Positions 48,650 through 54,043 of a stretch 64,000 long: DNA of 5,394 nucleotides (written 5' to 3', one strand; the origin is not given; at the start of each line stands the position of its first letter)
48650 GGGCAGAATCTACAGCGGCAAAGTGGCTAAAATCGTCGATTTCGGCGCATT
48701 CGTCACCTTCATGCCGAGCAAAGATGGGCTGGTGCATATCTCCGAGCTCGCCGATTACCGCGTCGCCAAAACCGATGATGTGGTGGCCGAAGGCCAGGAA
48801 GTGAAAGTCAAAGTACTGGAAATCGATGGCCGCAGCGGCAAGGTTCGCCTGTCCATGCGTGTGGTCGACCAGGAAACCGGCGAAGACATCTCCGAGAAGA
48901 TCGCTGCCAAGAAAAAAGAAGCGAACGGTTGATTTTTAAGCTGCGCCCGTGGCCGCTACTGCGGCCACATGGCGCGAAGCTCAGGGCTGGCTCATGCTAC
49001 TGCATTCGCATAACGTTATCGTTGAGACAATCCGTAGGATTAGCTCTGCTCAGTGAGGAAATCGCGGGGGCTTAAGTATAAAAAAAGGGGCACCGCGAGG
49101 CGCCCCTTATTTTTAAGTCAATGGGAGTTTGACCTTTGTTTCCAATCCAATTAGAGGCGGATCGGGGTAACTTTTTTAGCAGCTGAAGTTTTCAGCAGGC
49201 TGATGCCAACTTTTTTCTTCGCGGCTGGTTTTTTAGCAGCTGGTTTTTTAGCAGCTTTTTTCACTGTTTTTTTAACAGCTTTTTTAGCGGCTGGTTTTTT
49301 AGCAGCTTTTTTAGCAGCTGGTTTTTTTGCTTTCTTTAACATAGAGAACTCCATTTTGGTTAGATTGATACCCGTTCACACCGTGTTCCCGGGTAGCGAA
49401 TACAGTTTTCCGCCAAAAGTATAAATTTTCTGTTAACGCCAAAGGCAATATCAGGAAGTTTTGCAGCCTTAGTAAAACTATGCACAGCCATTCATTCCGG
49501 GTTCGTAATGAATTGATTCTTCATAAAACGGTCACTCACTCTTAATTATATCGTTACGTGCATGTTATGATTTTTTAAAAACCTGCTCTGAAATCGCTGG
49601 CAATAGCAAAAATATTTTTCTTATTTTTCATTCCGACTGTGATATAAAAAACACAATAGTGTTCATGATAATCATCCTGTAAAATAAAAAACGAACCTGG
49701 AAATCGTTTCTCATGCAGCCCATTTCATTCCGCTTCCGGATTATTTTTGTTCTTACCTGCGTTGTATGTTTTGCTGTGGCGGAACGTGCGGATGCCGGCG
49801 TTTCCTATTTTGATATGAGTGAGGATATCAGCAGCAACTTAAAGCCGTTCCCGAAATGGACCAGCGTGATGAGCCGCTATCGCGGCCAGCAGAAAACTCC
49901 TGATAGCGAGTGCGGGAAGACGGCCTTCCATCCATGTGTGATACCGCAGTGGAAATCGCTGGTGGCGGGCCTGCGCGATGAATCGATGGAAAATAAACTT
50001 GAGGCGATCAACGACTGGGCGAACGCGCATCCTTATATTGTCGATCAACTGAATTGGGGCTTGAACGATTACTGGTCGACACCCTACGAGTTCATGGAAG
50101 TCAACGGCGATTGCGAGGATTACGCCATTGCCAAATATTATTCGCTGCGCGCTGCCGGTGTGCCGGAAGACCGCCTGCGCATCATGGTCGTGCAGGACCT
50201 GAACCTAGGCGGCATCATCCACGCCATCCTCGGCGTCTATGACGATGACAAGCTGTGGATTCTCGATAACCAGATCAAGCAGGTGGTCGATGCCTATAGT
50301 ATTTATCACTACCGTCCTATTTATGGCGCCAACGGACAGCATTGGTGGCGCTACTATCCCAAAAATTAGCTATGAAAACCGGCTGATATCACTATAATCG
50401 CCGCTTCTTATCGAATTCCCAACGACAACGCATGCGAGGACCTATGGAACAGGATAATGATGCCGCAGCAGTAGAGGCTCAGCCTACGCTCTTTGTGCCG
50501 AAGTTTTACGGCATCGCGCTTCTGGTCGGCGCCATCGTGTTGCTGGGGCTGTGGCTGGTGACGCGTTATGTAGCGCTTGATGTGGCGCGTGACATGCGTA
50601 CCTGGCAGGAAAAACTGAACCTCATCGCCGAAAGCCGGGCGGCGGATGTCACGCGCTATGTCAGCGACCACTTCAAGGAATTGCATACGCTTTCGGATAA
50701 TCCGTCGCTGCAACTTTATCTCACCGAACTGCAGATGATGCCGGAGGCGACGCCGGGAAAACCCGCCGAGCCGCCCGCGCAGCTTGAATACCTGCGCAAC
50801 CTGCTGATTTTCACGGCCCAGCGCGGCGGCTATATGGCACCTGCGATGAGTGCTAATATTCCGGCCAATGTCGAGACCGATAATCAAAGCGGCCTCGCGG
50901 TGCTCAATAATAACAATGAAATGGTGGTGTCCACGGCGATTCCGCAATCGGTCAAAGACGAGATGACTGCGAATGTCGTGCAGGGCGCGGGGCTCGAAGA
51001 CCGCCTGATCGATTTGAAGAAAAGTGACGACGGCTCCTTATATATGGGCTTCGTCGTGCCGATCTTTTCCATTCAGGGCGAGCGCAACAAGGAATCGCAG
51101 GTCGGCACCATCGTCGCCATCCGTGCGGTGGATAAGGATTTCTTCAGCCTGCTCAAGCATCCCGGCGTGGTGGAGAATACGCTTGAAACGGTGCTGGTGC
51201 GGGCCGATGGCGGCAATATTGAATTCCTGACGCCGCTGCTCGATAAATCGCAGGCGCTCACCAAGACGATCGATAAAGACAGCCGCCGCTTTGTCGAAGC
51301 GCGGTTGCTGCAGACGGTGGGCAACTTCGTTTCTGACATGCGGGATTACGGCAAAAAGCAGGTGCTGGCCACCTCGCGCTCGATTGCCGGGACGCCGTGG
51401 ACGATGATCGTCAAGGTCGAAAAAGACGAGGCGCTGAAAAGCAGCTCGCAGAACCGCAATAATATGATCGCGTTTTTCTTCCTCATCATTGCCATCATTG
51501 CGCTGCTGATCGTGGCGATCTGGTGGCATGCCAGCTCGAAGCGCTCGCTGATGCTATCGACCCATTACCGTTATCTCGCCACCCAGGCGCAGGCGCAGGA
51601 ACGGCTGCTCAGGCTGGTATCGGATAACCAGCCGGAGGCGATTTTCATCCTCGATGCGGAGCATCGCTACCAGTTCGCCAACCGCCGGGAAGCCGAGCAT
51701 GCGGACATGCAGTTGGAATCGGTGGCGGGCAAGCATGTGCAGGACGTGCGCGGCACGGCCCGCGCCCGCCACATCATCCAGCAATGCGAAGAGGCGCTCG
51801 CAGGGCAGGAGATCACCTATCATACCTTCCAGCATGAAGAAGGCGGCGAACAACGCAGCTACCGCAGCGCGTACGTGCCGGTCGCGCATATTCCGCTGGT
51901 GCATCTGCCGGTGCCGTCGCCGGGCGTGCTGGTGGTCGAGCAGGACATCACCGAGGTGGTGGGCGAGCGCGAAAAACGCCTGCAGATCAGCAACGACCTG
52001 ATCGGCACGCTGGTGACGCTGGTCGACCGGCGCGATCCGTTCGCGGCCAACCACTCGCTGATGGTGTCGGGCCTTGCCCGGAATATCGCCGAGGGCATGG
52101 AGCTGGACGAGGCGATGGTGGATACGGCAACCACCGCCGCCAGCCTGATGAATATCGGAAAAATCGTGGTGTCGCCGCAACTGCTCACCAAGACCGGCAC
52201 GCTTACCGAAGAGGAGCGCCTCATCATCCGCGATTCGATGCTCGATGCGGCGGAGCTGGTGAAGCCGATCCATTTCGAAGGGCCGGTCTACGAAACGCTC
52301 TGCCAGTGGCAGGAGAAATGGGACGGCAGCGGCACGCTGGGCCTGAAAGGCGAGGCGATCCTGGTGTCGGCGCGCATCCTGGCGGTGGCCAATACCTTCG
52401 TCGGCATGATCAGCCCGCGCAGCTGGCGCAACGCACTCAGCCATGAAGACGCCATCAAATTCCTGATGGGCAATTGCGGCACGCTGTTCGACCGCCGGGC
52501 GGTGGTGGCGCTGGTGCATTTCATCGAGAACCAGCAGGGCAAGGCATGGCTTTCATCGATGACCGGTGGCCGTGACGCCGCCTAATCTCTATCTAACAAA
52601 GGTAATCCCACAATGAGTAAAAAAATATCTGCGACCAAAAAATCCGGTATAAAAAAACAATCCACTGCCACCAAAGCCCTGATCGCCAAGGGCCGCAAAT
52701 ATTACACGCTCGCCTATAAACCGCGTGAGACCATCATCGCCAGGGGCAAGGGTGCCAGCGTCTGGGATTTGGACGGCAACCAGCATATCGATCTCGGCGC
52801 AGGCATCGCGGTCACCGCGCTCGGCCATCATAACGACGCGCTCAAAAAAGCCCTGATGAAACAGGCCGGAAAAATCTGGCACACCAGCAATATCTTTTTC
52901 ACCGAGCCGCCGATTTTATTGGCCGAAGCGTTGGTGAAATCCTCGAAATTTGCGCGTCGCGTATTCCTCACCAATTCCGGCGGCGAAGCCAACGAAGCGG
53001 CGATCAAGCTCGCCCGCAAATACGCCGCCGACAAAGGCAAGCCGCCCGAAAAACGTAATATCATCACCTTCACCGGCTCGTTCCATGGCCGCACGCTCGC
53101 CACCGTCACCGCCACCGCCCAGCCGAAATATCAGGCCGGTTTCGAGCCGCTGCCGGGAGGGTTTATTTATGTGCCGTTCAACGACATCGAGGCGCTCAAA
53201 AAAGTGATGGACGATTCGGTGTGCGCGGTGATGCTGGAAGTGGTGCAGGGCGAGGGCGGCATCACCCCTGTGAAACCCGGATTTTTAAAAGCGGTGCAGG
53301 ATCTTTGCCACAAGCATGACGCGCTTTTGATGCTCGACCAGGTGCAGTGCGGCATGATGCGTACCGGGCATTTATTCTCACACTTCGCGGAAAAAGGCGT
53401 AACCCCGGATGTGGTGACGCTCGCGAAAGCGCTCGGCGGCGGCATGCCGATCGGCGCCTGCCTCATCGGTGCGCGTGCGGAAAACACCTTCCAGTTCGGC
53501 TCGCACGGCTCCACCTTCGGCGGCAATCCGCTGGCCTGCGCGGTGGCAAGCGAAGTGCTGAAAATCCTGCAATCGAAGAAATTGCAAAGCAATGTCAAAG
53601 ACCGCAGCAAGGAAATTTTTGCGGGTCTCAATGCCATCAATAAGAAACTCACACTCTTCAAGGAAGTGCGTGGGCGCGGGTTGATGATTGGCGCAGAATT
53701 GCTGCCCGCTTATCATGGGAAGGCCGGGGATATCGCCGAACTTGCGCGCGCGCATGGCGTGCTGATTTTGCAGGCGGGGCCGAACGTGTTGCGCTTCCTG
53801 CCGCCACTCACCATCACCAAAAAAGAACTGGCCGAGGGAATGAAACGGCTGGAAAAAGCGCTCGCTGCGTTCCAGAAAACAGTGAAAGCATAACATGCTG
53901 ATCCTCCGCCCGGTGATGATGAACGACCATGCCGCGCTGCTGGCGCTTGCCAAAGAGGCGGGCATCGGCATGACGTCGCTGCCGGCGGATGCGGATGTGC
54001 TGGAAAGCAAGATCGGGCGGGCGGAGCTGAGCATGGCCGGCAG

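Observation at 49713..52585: LapG-type periplasmic protease paired with a Cache-PAS membrane protein whose HD-GYP domain has lost its metal ligands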

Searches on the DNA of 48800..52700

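Call 44: search_rna_families(source=window, start=48800, end=52700, threshold=evalue, max_evalue=1)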
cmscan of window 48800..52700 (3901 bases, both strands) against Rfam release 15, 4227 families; matches with E-value up to 1: 1.
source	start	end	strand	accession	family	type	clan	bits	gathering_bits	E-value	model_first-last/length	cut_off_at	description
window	49072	49263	+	RF01808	MicX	Gene; sRNA;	-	21.2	75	0.13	1-194/194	no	MicX Vibrio cholerae sRNA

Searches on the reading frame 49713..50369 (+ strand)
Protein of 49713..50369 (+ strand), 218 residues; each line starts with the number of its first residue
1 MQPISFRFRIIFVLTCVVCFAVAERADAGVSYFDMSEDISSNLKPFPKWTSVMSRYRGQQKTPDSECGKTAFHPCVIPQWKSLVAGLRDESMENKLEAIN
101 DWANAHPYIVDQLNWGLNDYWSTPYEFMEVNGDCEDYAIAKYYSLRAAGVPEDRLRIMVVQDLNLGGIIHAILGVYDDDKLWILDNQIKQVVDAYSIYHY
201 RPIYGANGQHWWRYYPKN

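Call 3: search_protein_families(library=pfam, proteins=[window:49713-50369:+], max_evalue=1)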
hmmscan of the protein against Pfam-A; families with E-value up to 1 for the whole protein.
window:49713-50369:+ (218 aa): 3 families
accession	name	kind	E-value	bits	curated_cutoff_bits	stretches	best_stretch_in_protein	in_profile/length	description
PF06035.17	Peptidase_C93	-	5.3e-17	62.5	27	1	88-201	35-143/162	Bacterial transglutaminase-like cysteine proteinase BTLCP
PF01841.26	Transglut_core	-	0.00024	21.8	23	1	89-183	11-104/108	Transglutaminase-like superfamily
PF04473.18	DUF553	-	0.0011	18.9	20.5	1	85-189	8-116/140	Transglutaminase-like domain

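Call 4: search_protein_families(library=ncbifam, proteins=[window:49713-50369:+], max_evalue=1)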
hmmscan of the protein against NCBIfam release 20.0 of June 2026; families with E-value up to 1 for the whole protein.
window:49713-50369:+ (218 aa): 1 family
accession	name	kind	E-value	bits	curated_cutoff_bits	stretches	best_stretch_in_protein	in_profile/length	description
NF045674.1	CystProtLapG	equivalog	9.2e-25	87.1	320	1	77-212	48-186/221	cysteine protease LapG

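Call 6: search_solved_structures(query=window:49713-50369:+, max_evalue=0.01, show_alignments=3)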
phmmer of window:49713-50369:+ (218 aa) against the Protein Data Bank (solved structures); distinct sequences matched with E-value up to 0.01: 2.
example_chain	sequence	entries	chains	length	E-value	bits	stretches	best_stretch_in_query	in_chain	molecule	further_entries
4fgo_A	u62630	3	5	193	1.7e-20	77.1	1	79-212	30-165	Periplasmic protein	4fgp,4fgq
4u65_E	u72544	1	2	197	1.5e-17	67.5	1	77-209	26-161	Putative cystine protease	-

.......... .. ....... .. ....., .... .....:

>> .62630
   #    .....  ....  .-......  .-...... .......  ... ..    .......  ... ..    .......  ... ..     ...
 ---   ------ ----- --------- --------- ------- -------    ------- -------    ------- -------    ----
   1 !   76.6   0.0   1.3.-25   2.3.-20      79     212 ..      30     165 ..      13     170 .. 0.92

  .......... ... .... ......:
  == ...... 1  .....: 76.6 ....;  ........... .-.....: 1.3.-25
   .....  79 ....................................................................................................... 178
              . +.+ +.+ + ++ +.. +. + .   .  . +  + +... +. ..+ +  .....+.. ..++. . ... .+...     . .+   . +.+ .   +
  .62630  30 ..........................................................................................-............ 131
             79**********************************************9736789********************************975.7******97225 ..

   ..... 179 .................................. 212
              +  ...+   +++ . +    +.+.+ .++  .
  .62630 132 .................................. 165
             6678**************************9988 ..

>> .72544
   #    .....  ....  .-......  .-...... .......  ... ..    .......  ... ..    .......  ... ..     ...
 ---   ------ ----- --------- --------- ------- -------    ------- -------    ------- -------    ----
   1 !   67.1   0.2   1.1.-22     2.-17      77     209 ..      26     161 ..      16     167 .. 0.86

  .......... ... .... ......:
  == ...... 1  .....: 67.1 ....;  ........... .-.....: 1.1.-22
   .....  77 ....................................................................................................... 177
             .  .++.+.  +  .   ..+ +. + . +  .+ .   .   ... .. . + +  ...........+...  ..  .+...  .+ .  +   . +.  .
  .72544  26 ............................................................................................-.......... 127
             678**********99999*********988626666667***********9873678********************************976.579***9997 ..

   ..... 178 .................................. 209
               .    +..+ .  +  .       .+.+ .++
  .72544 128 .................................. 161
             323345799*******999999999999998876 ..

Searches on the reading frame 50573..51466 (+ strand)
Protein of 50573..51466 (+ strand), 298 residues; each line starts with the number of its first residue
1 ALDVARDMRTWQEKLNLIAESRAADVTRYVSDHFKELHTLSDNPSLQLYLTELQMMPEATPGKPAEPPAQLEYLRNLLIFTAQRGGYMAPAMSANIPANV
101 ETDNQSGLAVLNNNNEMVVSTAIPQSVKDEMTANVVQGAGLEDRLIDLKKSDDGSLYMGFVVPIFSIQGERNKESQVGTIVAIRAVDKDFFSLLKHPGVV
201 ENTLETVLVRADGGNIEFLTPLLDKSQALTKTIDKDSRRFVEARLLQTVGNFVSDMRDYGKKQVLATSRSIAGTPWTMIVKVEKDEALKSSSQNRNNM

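Call 39: predict_structure(alignment_id=A1)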
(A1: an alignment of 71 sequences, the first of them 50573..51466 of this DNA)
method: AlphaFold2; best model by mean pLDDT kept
length: 298 residues; sequences in the alignment: 71
mean_pLDDT: 87.8   pTM: 0.83
mean pLDDT of the five models: 87.8, 86.9, 86.5, 85.5, 85.0
residues with pLDDT >= 90: 183; 70-90: 81; 50-70: 23; < 50: 11
segments of 3 or more residues with pLDDT < 50: 93-101
pLDDT, mean of each block of 10 residues (from residue 1): 84 96 97 95 91 76 64 88 84 45 77 91 88 82 92 90 91 91 92 91 96 97 94 96 97 96 97 97 91 61
secondary structure, 60 per line:
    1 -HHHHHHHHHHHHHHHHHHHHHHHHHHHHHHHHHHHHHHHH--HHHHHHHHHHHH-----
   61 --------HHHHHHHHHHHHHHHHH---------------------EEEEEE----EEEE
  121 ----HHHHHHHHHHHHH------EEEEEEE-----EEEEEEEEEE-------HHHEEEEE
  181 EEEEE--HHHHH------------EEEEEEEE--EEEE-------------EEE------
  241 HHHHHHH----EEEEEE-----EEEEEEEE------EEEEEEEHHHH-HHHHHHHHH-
elements in order: H2-41 H44-55 H69-85 E107-112 E117-120 H125-137 E144-150 E156-165 E176-185 H188-192 E205-212 E215-218 E232-234 H241-247 E252-257 E263-270 E277-283 H284-287 H289-297

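Call 42: fold_search(model_id=the predicted structure, library=pdb)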
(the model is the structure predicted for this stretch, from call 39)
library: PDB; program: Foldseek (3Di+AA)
matches with E <= 10: 1227; with E <= 0.001: 74
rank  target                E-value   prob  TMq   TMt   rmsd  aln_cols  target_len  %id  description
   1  9rc2                  5.8e-09  1.00  0.60  0.70   5.1       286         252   12  DvhD, periplasmic domain (released 2026-03-04)
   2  3lid_A                6.4e-07  1.00  0.54  0.57   6.5       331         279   13  Crystal Structure of the extracellular domain of the putative histidine kinase vpHK1S-Z8 (released 2010-05-05)
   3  5ere                  6.7e-07  1.00  0.49  0.29   6.9       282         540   13  Extracellular ligand binding receptor from Desulfohalobium retbaense DSM5692 (released 2016-08-10)
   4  2p7j_B                1.2e-06  1.00  0.52  0.56   5.9       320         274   15  Crystal structure of the domain of putative sensory box/GGDEF family protein from Vibrio parahaemolyticus (released 2007-05-01)
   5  2p7j_A                1.9e-06  1.00  0.52  0.57   5.9       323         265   13  Crystal structure of the domain of putative sensory box/GGDEF family protein from Vibrio parahaemolyticus (released 2007-05-01)
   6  9kpj                  2.1e-06  1.00  0.51  0.56   6.9       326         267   12  Crystal structure of Helicobacter pylori chemoreceptor TlpA ligand-binding domain in complex with indole (released 2025-10-22)
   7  6mni_A                2.5e-06  1.00  0.48  0.54   9.6       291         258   13  Structure of the tandem CACHE domain of PscC (released 2019-10-16)
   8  3lid_B                4.7e-06  1.00  0.49  0.52   7.7       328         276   15  Crystal Structure of the extracellular domain of the putative histidine kinase vpHK1S-Z8 (released 2010-05-05)
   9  8bmv_B                5.3e-06  1.00  0.53  0.62   6.1       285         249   16  Ligand binding domain of the P. Putida receptor McpH in complex with Uric acid (released 2024-07-24)
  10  9heh                  5.6e-06  1.00  0.47  0.49   8.2       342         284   13  Structure of the ligand binding domain of the chemoreceptor MkcA (DSOMK10_RS0100305) of Dickeya solani MK10 in complex w (released 2025-08-06)
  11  3lif_A                7.5e-06  1.00  0.51  0.60   6.3       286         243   12  Crystal Structure of the extracellular domain of the putative histidine kinase rpHK1S-Z16 (released 2010-05-05)
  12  6mni_B                7.5e-06  1.00  0.46  0.53   7.6       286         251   12  Structure of the tandem CACHE domain of PscC (released 2019-10-16)
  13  6e09_A                7.9e-06  1.00  0.51  0.57   6.6       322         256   11  Crystal Structure of Helicobacter pylori TlpA Chemoreceptor Ligand Binding Domain (released 2018-09-12)
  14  3lie_A                8.4e-06  1.00  0.54  0.59   6.1       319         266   13  Crystal Structure of the extracellular domain of the putative histidine kinase vpHK1S-Z8 (released 2010-05-05)
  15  3lic                  9.4e-06  1.00  0.55  0.61   6.6       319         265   14  Crystal Structure of the extracellular domain of the putative histidine kinase soHK1S-Z6 (released 2010-05-05)
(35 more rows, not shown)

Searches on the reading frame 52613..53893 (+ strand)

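Call 31: search_protein_families(library=pfam, proteins=[window:52613-53893:+], max_evalue=0.00001)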
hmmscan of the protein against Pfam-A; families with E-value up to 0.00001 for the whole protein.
window:52613-53893:+ (426 aa): 1 family
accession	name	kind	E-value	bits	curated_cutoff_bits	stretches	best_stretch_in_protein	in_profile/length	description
PF00202.27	Aminotran_3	-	9e-121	403.8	30.5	1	37-417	8-403/403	Aminotransferase class-III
